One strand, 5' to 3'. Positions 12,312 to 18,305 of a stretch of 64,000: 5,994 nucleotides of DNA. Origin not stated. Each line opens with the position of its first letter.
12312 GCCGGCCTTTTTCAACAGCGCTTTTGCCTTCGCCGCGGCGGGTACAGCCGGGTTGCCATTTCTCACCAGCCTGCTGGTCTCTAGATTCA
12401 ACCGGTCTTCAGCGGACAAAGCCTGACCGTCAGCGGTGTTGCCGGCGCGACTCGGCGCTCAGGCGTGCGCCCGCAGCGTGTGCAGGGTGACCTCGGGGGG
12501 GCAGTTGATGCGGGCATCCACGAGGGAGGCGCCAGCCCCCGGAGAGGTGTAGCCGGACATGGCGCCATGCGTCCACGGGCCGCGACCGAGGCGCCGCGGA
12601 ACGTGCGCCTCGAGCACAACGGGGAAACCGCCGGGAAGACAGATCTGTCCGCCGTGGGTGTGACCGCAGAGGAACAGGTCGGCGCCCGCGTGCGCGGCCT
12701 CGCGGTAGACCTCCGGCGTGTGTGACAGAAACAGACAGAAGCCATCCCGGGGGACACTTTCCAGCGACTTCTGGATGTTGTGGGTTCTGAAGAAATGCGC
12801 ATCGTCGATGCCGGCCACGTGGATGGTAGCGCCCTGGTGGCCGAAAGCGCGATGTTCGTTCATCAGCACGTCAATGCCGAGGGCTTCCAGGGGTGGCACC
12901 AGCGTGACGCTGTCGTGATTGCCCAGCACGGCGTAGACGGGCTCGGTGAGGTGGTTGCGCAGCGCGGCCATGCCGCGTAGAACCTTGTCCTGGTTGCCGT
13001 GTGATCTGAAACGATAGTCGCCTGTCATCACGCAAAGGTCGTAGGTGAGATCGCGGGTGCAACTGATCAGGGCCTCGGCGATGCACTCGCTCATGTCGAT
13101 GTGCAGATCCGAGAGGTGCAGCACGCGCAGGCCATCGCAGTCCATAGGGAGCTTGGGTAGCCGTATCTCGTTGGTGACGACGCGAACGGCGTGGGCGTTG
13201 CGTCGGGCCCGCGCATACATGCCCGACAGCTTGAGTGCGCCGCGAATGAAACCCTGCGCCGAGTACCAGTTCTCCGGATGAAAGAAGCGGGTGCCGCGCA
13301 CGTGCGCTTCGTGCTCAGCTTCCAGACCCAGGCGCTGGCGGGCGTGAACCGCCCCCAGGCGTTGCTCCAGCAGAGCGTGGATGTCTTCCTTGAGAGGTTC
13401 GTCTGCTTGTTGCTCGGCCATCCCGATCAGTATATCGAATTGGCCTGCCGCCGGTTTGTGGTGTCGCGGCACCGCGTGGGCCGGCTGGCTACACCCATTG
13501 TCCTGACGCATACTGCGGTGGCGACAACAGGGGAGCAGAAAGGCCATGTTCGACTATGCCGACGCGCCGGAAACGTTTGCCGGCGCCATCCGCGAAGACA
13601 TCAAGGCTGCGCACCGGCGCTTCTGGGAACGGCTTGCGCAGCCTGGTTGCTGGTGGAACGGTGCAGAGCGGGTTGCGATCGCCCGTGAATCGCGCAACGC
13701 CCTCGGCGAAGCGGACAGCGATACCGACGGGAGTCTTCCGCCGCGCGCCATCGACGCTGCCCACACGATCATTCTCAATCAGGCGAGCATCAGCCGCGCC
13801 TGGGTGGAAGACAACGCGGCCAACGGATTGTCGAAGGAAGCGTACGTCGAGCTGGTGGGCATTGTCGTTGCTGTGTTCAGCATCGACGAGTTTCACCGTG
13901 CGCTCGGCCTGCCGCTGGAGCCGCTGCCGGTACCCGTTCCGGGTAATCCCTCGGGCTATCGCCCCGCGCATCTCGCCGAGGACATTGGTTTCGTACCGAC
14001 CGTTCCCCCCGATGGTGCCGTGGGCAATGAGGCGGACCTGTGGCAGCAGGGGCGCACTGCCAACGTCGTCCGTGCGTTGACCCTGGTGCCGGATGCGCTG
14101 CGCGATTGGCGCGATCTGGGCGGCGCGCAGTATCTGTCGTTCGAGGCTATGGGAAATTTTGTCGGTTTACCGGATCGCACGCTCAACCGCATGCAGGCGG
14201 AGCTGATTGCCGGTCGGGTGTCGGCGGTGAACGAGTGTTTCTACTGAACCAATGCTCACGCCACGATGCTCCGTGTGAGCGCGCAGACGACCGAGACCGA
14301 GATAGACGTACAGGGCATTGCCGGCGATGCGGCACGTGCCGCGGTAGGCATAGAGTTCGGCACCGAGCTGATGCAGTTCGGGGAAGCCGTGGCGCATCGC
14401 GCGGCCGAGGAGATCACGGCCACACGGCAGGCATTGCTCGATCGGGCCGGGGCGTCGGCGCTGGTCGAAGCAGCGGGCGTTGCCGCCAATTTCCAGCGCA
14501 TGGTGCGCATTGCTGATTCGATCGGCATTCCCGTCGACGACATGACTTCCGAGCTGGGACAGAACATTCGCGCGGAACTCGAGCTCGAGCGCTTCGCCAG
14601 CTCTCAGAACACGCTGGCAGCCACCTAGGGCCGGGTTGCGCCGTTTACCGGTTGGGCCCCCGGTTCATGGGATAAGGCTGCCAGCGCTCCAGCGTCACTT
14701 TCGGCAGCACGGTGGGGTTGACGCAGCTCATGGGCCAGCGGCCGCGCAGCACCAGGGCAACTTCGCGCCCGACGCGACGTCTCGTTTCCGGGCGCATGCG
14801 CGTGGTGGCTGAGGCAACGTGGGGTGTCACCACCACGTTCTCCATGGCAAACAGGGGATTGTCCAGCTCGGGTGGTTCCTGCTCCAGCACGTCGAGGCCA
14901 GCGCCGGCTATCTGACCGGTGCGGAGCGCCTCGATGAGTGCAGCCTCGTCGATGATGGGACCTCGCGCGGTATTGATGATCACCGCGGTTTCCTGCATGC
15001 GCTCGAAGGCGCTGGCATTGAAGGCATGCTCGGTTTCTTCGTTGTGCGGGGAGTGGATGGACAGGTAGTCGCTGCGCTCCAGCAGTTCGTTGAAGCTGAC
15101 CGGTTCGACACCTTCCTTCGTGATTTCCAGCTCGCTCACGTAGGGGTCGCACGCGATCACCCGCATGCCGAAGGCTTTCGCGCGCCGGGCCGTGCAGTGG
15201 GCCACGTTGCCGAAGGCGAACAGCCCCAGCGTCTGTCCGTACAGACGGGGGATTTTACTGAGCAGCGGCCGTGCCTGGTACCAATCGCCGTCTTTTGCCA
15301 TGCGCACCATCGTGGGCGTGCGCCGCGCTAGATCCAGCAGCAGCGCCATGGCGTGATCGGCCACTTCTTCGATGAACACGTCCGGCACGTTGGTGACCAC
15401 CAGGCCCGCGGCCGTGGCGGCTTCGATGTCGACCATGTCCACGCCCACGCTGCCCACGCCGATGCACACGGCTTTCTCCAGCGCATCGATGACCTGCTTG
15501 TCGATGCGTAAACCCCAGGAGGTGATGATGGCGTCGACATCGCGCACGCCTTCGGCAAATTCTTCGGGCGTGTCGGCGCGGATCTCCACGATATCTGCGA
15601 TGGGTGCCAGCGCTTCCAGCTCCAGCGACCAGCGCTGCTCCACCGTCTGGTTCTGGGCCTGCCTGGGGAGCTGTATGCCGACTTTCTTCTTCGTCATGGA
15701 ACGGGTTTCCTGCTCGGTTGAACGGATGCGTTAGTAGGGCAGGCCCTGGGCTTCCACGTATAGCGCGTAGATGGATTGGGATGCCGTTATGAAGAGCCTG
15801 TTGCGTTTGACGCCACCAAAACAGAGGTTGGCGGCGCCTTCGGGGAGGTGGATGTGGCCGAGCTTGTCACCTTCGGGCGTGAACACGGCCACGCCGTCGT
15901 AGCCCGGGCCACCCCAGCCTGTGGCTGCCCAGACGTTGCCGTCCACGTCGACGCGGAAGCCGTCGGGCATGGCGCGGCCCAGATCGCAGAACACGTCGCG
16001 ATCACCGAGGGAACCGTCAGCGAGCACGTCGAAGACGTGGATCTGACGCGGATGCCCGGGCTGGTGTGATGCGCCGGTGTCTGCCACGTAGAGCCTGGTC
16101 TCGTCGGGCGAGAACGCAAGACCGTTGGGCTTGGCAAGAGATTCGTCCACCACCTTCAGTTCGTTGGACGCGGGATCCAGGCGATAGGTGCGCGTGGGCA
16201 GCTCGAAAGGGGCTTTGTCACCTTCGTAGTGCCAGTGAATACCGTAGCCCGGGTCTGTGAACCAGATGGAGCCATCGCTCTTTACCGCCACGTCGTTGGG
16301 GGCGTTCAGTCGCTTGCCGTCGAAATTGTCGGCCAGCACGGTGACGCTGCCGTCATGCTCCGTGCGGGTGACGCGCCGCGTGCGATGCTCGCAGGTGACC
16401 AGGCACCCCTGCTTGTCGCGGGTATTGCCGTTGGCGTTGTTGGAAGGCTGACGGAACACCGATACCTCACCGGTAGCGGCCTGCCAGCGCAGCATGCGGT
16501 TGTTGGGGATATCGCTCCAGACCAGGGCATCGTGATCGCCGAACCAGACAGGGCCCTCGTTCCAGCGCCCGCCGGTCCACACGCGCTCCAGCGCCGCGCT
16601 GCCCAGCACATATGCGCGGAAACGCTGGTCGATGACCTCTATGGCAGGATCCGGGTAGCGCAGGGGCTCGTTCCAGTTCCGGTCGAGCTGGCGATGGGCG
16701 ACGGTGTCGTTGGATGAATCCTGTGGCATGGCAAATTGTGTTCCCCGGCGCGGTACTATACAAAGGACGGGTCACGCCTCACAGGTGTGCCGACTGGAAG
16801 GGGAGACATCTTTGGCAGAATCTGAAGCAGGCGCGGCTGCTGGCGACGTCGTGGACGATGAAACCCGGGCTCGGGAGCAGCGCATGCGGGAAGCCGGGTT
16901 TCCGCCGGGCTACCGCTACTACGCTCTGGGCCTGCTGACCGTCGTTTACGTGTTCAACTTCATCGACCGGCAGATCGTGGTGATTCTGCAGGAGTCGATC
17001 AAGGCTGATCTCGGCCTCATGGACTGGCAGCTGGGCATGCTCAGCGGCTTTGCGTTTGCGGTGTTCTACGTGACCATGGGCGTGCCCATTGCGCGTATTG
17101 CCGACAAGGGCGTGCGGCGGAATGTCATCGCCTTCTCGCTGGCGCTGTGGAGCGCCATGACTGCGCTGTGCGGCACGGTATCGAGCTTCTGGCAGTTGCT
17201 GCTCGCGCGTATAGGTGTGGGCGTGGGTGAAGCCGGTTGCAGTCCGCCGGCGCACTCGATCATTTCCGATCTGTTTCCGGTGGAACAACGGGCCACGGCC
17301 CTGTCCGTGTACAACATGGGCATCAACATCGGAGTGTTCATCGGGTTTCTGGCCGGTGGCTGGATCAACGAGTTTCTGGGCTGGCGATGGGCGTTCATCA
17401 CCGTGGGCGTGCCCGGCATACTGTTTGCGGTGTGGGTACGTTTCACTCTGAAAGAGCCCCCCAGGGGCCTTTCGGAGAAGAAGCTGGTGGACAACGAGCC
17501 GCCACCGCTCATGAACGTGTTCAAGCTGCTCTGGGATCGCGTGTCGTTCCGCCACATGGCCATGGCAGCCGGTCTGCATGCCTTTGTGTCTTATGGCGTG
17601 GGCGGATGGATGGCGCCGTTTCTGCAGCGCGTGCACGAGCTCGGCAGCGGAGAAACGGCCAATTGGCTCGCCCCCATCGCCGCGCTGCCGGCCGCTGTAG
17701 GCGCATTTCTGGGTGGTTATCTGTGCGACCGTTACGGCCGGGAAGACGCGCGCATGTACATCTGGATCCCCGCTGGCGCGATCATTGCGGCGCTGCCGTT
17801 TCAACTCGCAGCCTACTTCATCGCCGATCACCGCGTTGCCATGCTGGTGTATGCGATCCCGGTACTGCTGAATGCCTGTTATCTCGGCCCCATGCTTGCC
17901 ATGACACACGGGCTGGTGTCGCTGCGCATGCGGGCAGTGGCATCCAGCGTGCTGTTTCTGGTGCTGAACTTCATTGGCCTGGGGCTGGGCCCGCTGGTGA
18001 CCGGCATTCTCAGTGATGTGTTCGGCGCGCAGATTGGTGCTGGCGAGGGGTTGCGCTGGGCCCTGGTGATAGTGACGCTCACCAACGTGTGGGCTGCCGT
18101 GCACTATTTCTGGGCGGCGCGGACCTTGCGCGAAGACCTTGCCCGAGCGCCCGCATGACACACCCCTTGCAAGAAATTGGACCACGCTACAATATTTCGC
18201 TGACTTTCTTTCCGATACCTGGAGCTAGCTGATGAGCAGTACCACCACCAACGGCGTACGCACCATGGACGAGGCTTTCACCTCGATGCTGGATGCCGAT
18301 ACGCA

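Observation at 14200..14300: In-frame TGA at the catalytic Cys of an AhpD/CMD-family ORF, with a downstream hairpin: candidate selenoprotein and SECIS element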

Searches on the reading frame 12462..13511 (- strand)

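Call 47: search_protein_families(library=pfam, proteins=[window:12462-13511:-], max_evalue=0.001)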
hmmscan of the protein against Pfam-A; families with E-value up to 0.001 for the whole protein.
window:12462-13511:- (350 aa): 2 families
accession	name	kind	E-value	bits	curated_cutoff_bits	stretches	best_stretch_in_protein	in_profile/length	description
PF00149.33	Metallophos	-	1.1e-11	46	21.5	1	128-287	1-190/191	Calcineurin-like phosphoesterase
PF12850.12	Metallophos_2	-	1.9e-08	34.9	27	1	129-287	2-118/154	Calcineurin-like phosphoesterase superfamily domain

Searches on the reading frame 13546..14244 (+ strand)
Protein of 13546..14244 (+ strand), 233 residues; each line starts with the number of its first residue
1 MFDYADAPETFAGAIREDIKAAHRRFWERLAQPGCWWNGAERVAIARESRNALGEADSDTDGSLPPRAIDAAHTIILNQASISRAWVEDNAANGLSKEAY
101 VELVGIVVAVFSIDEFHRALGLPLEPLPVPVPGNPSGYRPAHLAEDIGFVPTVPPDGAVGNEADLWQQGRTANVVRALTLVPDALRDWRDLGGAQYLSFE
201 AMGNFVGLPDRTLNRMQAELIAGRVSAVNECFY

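Call 47: search_protein_families(library=pfam, proteins=[window:13546-14244:+], max_evalue=0.001)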
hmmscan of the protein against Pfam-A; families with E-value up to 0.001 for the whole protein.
window:13546-14244:+ (233 aa): 0 families

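Call 55: search_protein_families(library=ncbifam, proteins=[window:13546-14244:+], max_evalue=0.01)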
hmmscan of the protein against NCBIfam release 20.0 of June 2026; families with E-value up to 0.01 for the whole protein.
window:13546-14244:+ (233 aa): 2 families
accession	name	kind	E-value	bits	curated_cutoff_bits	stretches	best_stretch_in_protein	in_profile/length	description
NF041238.1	AhpD_rel_CFYUT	equivalog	5.6e-74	249.5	175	1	15-233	1-238/357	alkylhydroperoxidase-related (seleno)protein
TIGR01926.1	peroxid_rel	subfamily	0.0087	15.9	81.8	0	172-233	30-81/178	peroxidase-related enzyme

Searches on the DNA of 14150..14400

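Call 35: search_rna_families(source=window, start=14150, end=14400, threshold=evalue, max_evalue=10)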
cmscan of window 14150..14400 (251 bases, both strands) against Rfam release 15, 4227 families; matches with E-value up to 10: 2.
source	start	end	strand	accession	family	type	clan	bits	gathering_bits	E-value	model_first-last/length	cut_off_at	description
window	14283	14350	-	RF00294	snoTBR17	Gene; snRNA; snoRNA; CD-box;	-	9.9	40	6.6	1-119/119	no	Small nucleolar RNA TBR17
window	14299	14330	+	RF01905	HOTAIR_2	Gene; lncRNA;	-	9.5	60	7.3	1-69/69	no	HOTAIR conserved region 2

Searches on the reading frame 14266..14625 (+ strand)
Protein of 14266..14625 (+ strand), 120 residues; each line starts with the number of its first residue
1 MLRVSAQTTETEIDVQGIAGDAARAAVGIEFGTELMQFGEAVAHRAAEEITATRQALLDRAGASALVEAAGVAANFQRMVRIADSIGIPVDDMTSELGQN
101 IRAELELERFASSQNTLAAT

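Call 27: list_cluster_members(proteins=[P0001, window:14266-14625:+])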
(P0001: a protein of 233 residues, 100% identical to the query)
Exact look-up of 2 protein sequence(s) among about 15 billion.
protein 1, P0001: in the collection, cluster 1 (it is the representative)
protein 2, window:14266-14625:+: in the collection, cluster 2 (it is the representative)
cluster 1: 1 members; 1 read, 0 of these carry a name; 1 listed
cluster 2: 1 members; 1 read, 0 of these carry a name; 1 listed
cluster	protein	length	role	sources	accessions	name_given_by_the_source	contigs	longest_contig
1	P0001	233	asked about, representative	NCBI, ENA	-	-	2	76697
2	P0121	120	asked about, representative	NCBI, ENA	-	-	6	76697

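Call 47: search_protein_families(library=pfam, proteins=[window:14266-14625:+], max_evalue=0.001)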
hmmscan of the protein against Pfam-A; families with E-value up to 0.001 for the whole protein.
window:14266-14625:+ (120 aa): 0 families

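Call 55: search_protein_families(library=ncbifam, proteins=[window:14266-14625:+], max_evalue=0.01)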
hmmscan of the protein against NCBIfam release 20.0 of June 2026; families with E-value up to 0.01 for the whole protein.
window:14266-14625:+ (120 aa): 1 family
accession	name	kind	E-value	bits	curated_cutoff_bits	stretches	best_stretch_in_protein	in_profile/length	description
NF041238.1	AhpD_rel_CFYUT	equivalog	2.8e-31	109.1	175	1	1-112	246-357/357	alkylhydroperoxidase-related (seleno)protein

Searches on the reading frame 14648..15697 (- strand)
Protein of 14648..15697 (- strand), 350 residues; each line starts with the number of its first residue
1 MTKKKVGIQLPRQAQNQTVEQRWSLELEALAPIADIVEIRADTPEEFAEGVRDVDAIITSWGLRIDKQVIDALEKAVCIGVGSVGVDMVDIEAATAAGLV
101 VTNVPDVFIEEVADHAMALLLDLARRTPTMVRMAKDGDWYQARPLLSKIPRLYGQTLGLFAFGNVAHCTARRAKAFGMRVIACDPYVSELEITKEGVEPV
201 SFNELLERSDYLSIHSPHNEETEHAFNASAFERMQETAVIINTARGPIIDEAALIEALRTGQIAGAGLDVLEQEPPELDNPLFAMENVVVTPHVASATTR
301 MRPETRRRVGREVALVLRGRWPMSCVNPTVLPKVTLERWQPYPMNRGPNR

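Call 47: search_protein_families(library=pfam, proteins=[window:14648-15697:-], max_evalue=0.001)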
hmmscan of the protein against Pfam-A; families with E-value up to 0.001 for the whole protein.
window:14648-15697:- (350 aa): 2 families
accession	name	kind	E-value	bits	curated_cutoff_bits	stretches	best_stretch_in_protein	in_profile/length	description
PF02826.25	2-Hacid_dh_C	-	2.2e-59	200.3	25.1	1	117-295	1-178/178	D-isomer specific 2-hydroxyacid dehydrogenase, NAD binding domain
PF00389.36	2-Hacid_dh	-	2.1e-21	76.5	24.6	1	36-327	21-134/134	D-isomer specific 2-hydroxyacid dehydrogenase, catalytic domain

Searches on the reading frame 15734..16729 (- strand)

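Call 47: search_protein_families(library=pfam, proteins=[window:15734-16729:-], max_evalue=0.001)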
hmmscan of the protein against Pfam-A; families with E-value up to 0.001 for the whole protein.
window:15734-16729:- (332 aa): 4 families
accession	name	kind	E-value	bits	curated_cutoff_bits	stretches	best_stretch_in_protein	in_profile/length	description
PF08450.18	SGL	-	3.5e-54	184.4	26.3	1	56-317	1-245/246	SMP-30/Gluconolactonase/LRE-like region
PF03088.22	Str_synth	-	2.8e-05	24.6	25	0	146-219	2-77/89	Strictosidine synthase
PF24684.1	Vgb_lyase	-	9.7e-05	21.7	50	1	70-159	69-240/290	Virginiamycin B lyase family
PF01436.27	NHL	-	0.00021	21.6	20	0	198-220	1-22/28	NHL repeat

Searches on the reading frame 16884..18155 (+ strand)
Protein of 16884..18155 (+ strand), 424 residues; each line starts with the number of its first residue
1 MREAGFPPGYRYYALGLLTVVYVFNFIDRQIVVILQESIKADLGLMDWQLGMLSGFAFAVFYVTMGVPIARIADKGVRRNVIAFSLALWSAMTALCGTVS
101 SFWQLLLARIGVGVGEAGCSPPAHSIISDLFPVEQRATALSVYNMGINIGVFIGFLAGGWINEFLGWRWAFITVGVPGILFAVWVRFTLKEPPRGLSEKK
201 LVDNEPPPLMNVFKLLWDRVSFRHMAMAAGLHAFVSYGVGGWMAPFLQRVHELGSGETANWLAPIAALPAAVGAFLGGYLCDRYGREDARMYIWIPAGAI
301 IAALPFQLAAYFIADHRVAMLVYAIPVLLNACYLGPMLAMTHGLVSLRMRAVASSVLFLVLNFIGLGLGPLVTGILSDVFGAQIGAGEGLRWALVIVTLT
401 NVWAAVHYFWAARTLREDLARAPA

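Call 47: search_protein_families(library=pfam, proteins=[window:16884-18155:+], max_evalue=0.001)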
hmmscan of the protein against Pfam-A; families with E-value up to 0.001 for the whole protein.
window:16884-18155:+ (424 aa): 4 families
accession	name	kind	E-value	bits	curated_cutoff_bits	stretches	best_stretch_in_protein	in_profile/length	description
PF07690.21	MFS_1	-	4.6e-53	180.8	33.4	2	19-286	2-267/347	Major Facilitator Superfamily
PF00083.30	Sugar_tr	-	2.4e-11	43.6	22.3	1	71-200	68-202/452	Sugar (and other) transporter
PF03137.26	OATP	-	6.8e-05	21.8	25.8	0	208-304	281-377/545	Organic Anion Transporter Polypeptide (OATP) family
PF05977.19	MFS_3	-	0.00052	19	27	1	68-175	64-176/524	Transmembrane secretion effector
